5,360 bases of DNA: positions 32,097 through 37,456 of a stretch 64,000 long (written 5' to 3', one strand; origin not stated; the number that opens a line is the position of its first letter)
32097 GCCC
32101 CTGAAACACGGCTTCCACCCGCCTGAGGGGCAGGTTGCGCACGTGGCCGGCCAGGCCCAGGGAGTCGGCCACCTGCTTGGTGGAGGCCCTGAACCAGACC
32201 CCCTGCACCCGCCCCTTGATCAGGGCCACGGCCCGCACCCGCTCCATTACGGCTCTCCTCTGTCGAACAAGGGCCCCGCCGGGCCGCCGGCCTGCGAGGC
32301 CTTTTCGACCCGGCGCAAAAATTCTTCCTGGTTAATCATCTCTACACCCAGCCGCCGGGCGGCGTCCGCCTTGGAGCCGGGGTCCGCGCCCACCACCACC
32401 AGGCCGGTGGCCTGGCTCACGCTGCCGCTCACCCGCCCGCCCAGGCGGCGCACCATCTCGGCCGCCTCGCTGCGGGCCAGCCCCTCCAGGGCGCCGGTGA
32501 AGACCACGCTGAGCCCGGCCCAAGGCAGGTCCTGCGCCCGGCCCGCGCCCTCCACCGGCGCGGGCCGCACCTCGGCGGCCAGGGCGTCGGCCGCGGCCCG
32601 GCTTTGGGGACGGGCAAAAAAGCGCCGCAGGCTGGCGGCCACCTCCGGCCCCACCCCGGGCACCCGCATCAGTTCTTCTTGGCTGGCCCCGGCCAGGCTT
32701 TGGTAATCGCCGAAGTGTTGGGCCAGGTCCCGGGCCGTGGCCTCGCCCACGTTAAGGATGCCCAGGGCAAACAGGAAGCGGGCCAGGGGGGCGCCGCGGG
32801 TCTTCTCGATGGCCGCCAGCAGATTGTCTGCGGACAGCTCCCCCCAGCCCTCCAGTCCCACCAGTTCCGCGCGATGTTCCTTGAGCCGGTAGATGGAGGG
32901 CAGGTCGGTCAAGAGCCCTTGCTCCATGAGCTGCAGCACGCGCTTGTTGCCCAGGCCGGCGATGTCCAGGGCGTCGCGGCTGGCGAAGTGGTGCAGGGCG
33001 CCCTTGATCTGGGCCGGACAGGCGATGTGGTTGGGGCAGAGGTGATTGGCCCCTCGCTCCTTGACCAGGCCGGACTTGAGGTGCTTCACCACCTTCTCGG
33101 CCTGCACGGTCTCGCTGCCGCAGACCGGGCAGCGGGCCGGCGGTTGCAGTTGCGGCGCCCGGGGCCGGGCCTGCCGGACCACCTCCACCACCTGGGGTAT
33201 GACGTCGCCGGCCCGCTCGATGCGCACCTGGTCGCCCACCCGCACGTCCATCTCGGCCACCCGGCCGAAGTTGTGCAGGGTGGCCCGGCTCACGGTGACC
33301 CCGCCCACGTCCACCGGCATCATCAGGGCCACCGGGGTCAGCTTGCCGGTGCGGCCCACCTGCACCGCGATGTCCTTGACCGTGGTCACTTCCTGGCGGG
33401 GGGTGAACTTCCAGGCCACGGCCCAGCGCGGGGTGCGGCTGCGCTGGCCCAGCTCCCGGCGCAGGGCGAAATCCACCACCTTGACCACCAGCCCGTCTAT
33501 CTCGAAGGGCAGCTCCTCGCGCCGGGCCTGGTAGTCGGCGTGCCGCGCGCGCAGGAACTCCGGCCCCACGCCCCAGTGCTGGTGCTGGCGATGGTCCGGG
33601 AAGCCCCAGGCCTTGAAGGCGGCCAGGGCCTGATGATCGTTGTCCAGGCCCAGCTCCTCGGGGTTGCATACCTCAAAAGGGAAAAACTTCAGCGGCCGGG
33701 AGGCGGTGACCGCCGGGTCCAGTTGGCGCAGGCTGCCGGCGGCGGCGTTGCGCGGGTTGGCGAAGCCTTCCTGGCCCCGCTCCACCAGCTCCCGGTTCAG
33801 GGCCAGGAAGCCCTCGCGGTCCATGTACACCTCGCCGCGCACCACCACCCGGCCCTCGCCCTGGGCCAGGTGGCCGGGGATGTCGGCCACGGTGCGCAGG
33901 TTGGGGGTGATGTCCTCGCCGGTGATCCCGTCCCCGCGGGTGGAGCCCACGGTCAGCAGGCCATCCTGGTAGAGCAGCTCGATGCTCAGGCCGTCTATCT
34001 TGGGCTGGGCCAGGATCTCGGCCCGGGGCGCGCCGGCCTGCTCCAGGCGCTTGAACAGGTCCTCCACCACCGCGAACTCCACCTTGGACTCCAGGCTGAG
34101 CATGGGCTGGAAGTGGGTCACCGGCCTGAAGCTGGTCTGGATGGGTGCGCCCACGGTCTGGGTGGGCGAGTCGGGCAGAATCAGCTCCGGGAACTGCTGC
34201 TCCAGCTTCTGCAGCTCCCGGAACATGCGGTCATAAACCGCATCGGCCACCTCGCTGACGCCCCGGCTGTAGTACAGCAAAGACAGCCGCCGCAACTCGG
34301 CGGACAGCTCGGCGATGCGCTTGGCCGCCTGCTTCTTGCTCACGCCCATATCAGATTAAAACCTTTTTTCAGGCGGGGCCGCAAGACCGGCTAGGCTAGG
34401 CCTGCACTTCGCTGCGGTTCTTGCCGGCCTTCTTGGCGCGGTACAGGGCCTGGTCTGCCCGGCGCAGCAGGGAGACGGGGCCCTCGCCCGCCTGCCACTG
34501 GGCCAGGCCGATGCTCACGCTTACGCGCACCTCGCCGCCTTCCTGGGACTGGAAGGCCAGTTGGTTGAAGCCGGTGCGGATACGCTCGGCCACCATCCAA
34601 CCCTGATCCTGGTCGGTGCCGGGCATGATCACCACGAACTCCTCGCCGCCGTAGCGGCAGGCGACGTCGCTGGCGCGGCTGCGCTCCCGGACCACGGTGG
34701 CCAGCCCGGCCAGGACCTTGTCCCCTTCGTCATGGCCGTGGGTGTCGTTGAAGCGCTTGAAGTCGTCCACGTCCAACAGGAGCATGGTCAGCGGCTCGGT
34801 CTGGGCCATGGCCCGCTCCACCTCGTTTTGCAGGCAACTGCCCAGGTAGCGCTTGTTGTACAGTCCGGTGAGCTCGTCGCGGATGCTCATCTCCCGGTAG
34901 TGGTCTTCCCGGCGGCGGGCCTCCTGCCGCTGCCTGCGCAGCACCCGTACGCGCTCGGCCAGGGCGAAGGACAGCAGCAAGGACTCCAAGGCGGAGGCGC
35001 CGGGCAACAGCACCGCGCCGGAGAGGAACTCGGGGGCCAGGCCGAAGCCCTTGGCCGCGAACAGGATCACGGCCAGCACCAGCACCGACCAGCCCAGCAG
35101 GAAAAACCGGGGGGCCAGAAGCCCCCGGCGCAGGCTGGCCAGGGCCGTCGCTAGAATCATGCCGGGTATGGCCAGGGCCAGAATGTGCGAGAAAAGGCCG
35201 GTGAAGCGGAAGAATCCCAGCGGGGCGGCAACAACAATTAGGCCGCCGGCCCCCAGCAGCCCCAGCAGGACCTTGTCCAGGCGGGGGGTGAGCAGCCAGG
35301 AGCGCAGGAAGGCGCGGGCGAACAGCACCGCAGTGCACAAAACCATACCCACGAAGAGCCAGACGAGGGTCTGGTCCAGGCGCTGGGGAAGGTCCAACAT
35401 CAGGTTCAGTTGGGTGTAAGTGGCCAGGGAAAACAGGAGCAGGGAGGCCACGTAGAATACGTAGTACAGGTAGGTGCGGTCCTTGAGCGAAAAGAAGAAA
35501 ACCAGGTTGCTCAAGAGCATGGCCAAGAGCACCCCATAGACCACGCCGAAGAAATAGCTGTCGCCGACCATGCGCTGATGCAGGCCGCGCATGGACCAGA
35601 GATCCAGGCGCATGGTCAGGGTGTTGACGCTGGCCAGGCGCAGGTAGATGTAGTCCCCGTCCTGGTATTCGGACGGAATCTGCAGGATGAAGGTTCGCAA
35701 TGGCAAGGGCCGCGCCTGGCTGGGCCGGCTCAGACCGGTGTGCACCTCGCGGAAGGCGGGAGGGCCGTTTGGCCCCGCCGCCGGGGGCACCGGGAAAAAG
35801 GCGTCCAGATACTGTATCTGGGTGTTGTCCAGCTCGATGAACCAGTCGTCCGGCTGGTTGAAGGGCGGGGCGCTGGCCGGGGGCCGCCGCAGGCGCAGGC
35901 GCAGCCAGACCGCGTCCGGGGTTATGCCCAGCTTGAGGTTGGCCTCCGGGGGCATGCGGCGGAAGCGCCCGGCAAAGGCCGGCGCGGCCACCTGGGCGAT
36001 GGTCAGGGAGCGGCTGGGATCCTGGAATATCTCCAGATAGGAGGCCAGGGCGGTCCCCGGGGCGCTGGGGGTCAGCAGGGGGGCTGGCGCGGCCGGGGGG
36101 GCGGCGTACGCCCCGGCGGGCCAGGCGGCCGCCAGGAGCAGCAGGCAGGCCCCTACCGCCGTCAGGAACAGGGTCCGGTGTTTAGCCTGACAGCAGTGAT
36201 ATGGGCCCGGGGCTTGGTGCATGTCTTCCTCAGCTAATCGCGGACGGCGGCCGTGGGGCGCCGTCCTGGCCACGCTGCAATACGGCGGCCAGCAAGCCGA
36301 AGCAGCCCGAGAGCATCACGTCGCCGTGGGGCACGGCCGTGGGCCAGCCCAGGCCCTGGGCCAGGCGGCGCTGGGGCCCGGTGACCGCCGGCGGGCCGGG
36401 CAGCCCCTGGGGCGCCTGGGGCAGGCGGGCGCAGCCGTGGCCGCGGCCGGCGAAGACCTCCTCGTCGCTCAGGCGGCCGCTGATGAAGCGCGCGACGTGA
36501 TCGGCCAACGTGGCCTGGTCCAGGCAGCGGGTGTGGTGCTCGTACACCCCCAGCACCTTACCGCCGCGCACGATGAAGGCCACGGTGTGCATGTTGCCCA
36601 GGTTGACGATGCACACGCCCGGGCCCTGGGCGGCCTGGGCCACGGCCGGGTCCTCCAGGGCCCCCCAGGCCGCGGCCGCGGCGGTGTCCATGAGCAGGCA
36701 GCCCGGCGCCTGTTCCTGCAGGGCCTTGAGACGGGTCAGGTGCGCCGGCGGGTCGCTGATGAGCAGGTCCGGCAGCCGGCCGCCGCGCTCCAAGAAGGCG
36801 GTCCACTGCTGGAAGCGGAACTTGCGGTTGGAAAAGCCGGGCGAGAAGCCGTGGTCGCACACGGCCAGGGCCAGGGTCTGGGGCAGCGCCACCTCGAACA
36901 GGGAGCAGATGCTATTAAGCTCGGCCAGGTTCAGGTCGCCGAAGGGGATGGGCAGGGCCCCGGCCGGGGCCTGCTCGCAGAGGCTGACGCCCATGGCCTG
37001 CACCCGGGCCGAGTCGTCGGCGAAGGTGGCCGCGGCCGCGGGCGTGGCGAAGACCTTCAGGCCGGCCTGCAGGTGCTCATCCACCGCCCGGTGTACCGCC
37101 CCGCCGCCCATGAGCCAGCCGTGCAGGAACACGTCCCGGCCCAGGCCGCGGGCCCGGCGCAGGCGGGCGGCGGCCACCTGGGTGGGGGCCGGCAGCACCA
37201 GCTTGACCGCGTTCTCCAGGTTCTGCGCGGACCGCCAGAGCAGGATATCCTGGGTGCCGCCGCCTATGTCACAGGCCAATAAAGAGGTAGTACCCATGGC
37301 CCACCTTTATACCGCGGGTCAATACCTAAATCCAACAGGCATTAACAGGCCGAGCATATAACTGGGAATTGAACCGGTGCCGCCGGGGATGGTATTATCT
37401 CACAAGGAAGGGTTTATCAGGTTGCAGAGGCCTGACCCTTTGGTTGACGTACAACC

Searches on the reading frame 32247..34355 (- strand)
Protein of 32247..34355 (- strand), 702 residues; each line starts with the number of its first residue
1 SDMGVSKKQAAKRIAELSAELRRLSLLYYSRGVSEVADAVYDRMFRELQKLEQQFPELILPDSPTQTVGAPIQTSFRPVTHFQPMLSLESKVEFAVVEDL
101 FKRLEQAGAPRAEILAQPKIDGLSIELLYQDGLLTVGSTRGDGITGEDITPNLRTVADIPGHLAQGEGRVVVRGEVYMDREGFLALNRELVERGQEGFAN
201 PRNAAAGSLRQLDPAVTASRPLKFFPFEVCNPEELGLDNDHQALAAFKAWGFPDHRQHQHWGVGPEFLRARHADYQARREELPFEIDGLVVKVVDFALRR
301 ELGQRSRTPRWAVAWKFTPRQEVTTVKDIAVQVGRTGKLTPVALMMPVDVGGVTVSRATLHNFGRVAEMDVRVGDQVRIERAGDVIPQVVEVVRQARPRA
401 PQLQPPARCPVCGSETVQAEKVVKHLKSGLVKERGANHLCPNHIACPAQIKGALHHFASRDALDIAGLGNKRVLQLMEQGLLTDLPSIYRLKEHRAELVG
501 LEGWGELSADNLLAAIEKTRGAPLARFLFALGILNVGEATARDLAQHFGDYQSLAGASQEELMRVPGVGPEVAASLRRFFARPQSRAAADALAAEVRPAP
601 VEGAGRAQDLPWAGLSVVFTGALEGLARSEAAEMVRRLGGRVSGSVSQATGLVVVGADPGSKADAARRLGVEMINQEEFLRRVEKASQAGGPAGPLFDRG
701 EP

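Call 25: search_protein_families(library=pfam, proteins=[window:32247-34355:-], max_evalue=0.0001)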
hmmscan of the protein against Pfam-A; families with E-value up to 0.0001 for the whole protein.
window:32247-34355:- (702 aa): 8 families
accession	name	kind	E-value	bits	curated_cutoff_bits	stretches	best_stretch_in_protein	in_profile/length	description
PF01653.23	DNA_ligase_aden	-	1.1e-74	251.6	27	1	74-319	2-252/253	NAD-dependent DNA ligase adenylation domain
PF03120.22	DNA_ligase_OB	-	8.9e-32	109.2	32.9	1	324-399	2-77/79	NAD-dependent DNA ligase OB-fold domain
PF12826.13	HHH_2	-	7.7e-20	71.3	27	1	526-586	1-61/64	Helix-hairpin-helix motif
PF14520.12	HHH_5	-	1.6e-11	45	27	1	529-577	3-52/57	Helix-hairpin-helix domain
PF00533.33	BRCT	-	1.4e-07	32.1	21.3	1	613-680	7-75/78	BRCA1 C Terminus (BRCT) domain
PF00633.29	HHH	-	1.9e-07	31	24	1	551-577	2-28/30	Helix-hairpin-helix motif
PF22745.1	Nlig-Ia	-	1.4e-06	29.2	27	1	13-59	5-51/92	DNA ligase-like, N-terminal NAD+-binding domain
PF03119.21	DNA_ligase_ZBD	-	1e-05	25.7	25.8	1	408-448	1-27/27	NAD-dependent DNA ligase C4 zinc finger domain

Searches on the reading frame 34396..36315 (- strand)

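Call 25: search_protein_families(library=pfam, proteins=[window:34396-36315:-], max_evalue=0.0001)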
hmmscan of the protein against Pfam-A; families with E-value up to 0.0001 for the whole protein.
window:34396-36315:- (639 aa): 3 families
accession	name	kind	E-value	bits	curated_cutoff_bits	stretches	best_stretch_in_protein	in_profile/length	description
PF00990.26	GGDEF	-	5.6e-45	153.4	23.8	1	478-634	2-161/161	Diguanylate cyclase, GGDEF domain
PF07695.17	7TMR-DISM_7TM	-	2.5e-35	122.7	29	1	253-455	2-205/205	7TM diverse intracellular signalling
PF07696.17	7TMR-DISMED2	-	3.7e-24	85.7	22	1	92-241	2-136/136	7TMR-DISM extracellular 2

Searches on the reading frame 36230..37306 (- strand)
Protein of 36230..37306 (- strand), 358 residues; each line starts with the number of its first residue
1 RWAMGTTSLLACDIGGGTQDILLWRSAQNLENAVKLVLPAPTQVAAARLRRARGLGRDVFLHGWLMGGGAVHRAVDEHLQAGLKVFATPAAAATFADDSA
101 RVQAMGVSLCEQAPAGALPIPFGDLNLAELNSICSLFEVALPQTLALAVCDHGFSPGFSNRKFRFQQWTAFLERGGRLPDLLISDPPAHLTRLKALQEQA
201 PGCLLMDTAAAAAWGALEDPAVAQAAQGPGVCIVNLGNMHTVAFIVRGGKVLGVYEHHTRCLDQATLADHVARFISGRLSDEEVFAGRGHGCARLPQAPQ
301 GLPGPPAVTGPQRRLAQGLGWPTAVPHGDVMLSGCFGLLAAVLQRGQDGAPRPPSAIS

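Call 25: search_protein_families(library=pfam, proteins=[window:36230-37306:-], max_evalue=0.0001)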
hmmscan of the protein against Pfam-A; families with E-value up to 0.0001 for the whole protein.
window:36230-37306:- (358 aa): 1 family
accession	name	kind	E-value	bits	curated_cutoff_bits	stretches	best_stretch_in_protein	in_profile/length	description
PF08735.15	DUF1786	-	1.1e-80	271.1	25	1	66-314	1-251/252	Putative pyruvate format-lyase activating enzyme (DUF1786)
